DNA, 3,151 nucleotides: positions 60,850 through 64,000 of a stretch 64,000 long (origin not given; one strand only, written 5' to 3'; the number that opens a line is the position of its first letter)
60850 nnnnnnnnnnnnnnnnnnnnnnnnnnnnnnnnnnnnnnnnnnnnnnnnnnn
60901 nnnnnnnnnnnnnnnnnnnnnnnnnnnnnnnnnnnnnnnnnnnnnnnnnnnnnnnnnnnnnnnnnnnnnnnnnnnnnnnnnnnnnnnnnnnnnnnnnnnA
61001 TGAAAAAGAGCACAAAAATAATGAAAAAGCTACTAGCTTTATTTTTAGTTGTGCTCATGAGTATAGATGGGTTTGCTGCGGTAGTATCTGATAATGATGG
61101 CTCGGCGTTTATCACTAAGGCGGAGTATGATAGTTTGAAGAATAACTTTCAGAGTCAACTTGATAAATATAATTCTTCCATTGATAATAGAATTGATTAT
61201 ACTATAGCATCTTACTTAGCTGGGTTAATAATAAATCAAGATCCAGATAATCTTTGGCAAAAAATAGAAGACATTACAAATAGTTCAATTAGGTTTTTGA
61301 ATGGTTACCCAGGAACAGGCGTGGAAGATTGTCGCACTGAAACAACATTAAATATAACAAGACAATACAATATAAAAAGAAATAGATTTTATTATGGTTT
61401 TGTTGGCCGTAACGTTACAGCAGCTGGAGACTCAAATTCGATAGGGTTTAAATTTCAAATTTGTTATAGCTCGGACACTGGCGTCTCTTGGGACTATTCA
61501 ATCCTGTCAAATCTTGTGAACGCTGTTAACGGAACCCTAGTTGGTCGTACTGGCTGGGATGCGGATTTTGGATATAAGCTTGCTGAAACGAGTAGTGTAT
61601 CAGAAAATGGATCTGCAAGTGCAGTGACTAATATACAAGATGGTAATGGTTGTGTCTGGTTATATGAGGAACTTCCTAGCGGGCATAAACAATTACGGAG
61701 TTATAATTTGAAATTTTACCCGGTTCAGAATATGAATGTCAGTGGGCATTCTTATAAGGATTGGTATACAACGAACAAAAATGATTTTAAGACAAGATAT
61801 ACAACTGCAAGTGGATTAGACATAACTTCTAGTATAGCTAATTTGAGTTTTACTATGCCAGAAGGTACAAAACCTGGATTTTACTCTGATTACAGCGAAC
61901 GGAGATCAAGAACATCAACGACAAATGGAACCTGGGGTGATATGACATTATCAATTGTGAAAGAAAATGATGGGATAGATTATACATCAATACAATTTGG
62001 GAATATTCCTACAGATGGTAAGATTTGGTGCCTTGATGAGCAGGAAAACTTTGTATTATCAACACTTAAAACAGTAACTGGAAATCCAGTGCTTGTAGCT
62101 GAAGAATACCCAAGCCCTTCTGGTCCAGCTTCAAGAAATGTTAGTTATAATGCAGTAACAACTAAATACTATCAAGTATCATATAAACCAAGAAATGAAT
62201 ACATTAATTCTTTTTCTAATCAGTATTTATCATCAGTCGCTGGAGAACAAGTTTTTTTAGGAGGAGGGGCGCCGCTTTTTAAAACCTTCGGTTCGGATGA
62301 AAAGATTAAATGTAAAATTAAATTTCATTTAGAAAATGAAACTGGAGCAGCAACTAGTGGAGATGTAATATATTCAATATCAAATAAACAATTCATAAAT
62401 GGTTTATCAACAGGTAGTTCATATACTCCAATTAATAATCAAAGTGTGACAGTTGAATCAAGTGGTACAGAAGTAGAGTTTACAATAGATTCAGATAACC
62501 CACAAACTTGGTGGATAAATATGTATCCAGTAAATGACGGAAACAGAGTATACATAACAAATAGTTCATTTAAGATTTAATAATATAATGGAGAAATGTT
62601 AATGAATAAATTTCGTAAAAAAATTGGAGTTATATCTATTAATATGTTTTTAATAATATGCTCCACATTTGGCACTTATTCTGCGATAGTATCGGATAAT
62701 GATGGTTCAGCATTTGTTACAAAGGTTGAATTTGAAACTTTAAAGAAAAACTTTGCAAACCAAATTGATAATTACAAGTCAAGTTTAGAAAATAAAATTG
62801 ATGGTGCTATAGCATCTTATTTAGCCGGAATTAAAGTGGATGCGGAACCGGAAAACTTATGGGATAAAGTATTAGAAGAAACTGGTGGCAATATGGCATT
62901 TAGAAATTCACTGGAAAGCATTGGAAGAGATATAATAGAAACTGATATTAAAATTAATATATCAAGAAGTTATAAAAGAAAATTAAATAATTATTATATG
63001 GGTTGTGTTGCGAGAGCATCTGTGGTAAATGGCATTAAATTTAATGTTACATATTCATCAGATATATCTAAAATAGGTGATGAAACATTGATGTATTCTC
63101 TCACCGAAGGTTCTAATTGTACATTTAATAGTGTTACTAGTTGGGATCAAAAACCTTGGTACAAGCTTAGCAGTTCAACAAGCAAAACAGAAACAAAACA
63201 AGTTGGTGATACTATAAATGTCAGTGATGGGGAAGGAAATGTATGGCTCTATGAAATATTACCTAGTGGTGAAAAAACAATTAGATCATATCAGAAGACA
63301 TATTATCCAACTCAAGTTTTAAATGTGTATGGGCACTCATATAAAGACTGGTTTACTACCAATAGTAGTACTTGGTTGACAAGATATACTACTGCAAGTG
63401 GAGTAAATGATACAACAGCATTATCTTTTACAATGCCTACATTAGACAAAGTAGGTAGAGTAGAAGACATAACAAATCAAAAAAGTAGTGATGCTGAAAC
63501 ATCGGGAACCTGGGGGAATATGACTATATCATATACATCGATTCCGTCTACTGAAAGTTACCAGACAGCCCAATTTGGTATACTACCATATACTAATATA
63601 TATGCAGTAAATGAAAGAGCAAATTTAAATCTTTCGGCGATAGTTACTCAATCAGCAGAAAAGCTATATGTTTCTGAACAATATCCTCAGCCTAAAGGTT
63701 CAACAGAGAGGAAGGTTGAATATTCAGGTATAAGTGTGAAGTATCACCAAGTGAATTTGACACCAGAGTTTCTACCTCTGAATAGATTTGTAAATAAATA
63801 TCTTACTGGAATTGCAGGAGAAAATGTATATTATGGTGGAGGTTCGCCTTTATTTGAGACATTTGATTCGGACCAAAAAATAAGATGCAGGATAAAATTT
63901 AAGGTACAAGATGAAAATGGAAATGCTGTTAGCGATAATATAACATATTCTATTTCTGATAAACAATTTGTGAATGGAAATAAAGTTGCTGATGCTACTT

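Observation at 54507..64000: Two tandem pairs of secreted paralogues sharing a near-identical 5' cassette and mature N-terminus but with divergent bodies: candidate variable surface-protein system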

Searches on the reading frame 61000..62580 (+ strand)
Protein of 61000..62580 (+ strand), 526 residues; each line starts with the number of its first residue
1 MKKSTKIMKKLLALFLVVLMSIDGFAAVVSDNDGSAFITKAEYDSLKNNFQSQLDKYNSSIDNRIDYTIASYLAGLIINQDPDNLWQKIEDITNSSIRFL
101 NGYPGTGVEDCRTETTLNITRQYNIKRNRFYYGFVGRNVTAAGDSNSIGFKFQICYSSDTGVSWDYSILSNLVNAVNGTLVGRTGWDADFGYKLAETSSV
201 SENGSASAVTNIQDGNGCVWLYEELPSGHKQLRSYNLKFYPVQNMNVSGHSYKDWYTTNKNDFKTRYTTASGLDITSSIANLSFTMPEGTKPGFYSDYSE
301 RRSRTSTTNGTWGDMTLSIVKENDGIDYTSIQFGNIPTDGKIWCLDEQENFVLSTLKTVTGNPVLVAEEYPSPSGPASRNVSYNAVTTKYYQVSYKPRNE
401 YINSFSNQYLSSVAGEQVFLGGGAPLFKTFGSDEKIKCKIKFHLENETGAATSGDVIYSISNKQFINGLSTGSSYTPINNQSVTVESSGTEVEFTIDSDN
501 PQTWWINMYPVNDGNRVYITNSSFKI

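Call 7: search_protein_families(library=pfam, proteins=[window:61000-62580:+], max_evalue=1)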
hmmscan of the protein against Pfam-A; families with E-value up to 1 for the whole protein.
window:61000-62580:+ (526 aa): 0 families

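Call 22: find_homologous_proteins(query=window:61000-62580:+)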
Query window:61000-62580:+ (526 aa): 759 proteins with E <= 0.001 among 8000 candidates; the best 120 are listed.
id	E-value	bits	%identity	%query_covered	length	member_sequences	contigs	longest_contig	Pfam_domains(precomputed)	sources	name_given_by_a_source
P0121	0.0e+0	1188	100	100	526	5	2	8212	-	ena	-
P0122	2.0e-126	441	42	99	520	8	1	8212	-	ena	-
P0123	1.9e-114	401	41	100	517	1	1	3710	-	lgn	-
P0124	5.2e-85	304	36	100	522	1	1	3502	-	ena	-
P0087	1.5e-81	293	35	100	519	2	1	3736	-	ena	-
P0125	3.2e-65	239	33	96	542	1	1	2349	-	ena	-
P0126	5.5e-60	222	31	99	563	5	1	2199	-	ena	-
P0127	2.1e-59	220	32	98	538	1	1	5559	-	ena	-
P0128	2.4e-59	220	33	98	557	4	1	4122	-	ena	-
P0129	2.6e-59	220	32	97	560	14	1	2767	-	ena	-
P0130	5.0e-59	219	55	23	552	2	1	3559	-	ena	-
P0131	3.8e-58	216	32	98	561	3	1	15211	-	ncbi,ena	-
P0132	9.8e-57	211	30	97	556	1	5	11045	-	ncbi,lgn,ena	-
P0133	1.0e-56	211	32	94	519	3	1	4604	-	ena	-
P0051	1.1e-56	211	59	23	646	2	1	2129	-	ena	-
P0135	1.0e-55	208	31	100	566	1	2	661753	-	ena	-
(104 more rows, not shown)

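Call 39: predict_structure(alignment_id=A5)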
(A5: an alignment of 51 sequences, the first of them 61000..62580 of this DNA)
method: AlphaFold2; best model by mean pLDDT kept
length: 526 residues; sequences in the alignment: 51
mean_pLDDT: 82.6   pTM: 0.69
mean pLDDT of the five models: 82.6, 81.7, 81.1, 80.4, 78.0
residues with pLDDT >= 90: 267; 70-90: 148; 50-70: 81; < 50: 30
segments of 3 or more residues with pLDDT < 50: 25-35, 173-182
pLDDT, mean of each block of 10 residues (from residue 1): 64 78 50 52 76 83 72 57 94 92 92 94 89 66 53 67 56 47 55 67 86 93 95 97 96 88 84 73 93 97 94 97 94 88 95 93 84 82 89 95 95 94 94 90 94 95 83 57 94 92 94 94 93
secondary structure, 60 per line:
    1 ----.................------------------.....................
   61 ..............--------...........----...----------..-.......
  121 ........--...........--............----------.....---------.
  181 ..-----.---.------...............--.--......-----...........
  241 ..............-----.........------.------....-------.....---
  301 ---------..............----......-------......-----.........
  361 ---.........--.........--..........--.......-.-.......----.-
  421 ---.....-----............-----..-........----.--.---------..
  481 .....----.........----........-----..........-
elements in order: H5-21 H40-74 H85-93 E98-100 E114-128 E131-141 E144-155 E166-170 E199-213 E219-224 E230-254 H260-268 E282-285 E293-297 E310-323 E331-333 E341-346 E352-360 E364-372 E375-383 E386-395 E398-401 H408-414 E424-428 E434-445 E454-461 E479-485 E490-498 E503-510 E516-525
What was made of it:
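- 61000..62580 (+): B1, 526 aa, alpha-type, first gene of pair B. SP1 signal peptide at 61000-61080, module 61081-61236, variable middle, C-terminal jelly-roll about 62185-62577. AF2 model with pLDDT 82.6 (call 39).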

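Call 43: fold_search(model_id=the predicted structure, library=pdb)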
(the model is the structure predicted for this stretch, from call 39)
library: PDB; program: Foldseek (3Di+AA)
matches with E <= 10: 1084; with E <= 0.001: 2
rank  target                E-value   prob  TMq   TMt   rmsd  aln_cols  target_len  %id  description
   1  6uwr_A                2.8e-04  0.23  0.11  0.09  35.6       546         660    9  Clostridium difficile binary toxin translocase CDTb in asymmetric tetradecamer conformation (released 2020-01-22)
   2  7vnj_A                6.8e-04  0.16  0.12  0.12  31.9       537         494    9  Complex structure of Clostridioides difficile enzymatic component (CDTa) and binding component (CDTb) pore with short  (released 2022-10-26)
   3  7vnn_D                1.7e-03  0.20  0.13  0.11  31.4       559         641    8  Complex structure of Clostridioides difficile enzymatic component (CDTa) and binding component (CDTb) pore with long s (released 2022-10-26)
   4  5x7o_A                2.8e-03  0.30  0.14  0.06  32.8       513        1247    7  Crystal structure of Paenibacillus sp. 598K alpha-1,6-glucosyltransferase (released 2017-07-26)
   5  3nru_J                3.4e-03  0.85  0.13  0.33  24.9       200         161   10  Ligand binding domain of EPHA7 (released 2010-12-08)
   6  7cze_I                4.2e-03  0.84  0.13  0.31  27.3       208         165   10  Crystal structure of Epstein-Barr virus (EBV) gHgL and in complex with the ligand binding domian (LBD) of EphA2 (released 2020-10-21)
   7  9buv                  4.7e-03  0.66  0.12  0.11  27.0       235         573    9  Crystal structure of Cry1Fa R226Q (released 2024-05-29)
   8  3nru_G                5.2e-03  0.89  0.13  0.35  22.8       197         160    8  Ligand binding domain of EPHA7 (released 2010-12-08)
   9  7vnn_A                5.5e-03  0.14  0.13  0.11  30.4       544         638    8  Complex structure of Clostridioides difficile enzymatic component (CDTa) and binding component (CDTb) pore with long s (released 2022-10-26)
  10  8xmz_A                5.8e-03  1.00  0.13  0.42   5.0       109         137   10  Crystal structure of a novel porphyran-binding carbohydrate binding module (released 2024-01-17)
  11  3hei_A                6.1e-03  0.87  0.13  0.33  25.9       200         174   11  Ligand Recognition by A-Class Eph Receptors: Crystal Structures of the EphA2 Ligand-Binding Domain and the EphA2/ephri (released 2009-06-30)
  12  3nru_D                7.6e-03  0.82  0.13  0.35  26.0       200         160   10  Ligand binding domain of EPHA7 (released 2010-12-08)
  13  7vmh_B                8.1e-03  0.80  0.11  0.33   7.1       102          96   12  Crystal structure of Arabidopsis thaliana HDT4 (released 2022-09-21)
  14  3fl7                  8.1e-03  0.72  0.12  0.13  20.1       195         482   11  Crystal structure of the human ephrin A2 ectodomain (released 2009-01-27)
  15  2x10                  9.0e-03  0.69  0.12  0.13  26.7       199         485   11  Crystal structure of the complete EphA2 ectodomain (released 2010-03-16)
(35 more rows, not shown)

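Call 69: find_encoding_contigs(protein=P0135, flank=10000, max_places=2)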
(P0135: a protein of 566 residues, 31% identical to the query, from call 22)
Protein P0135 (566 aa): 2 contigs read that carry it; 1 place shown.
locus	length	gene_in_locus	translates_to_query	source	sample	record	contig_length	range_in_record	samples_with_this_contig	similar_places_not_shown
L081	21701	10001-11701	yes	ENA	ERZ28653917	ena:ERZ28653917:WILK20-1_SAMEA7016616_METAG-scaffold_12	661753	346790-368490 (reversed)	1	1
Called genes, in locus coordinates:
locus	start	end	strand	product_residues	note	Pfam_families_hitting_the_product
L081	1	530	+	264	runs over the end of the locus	PF19789:DUF6273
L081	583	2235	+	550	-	PF00375:SDF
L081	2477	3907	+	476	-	-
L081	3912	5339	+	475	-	-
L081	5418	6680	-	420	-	PF13173:AAA_14, PF13635:DUF4143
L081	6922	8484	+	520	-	-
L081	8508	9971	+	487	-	-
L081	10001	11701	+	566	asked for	-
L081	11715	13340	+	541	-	-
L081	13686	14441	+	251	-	PF00497:SBP_bac_3, PF10613:Lig_chan-Glu_bd (weak), PF09084:NMT1 (weak)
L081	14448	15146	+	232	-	PF00528:BPD_transp_1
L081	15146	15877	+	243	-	PF02463:SMC_N (weak), PF00005:ABC_tran, PF13304:AAA_21 (weak)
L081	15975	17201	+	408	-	PF00764:Arginosuc_synth, PF20979:Arginosuc_syn_C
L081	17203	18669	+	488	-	PF00206:Lyase_1, PF14698:ASL_C2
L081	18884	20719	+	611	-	PF00009:GTP_EFTU, PF01926:MMR_HSR1 (weak), PF02421:FeoB_N (faint), PF22042:EF-G_D2, PF03144:GTP_EFTU_D2, PF00679:EFG_C, PF21018:BipA_C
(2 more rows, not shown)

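Call 73: search_protein_families(library=ncbifam, proteins=[window:61000-62580:+], max_evalue=1)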
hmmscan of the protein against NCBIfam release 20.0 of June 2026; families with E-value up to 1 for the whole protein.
window:61000-62580:+ (526 aa): 0 families

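Call 74: search_protein_families(library=phrogs, proteins=[window:61000-62580:+], max_evalue=1)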
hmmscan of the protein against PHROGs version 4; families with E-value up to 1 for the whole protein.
window:61000-62580:+ (526 aa): 1 family
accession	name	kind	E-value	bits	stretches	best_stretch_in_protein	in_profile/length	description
phrog_25099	-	unknown function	0.16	12.6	1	15-111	14-107/185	-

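Call 101: search_dna_similar(query=window:61000-62580:+, collection=phages, mode=protein, max_evalue=0.01, max_rows=10)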
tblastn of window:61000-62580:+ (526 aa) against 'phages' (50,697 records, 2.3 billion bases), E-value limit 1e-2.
No match.

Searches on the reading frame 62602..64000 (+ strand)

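Call 7: search_protein_families(library=pfam, proteins=[window:62602-64000:+], max_evalue=1)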
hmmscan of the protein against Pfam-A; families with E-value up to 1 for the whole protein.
window:62602-64000:+ (466 aa): 2 families
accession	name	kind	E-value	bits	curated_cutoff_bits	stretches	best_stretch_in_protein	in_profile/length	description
PF20260.4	PUA_4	-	0.00059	20.3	23.9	1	200-227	16-43/48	RNA methyltransferase PUA domain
PF14198.11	TnpV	-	0.083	13.3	27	1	292-361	15-83/111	Transposon-encoded protein TnpV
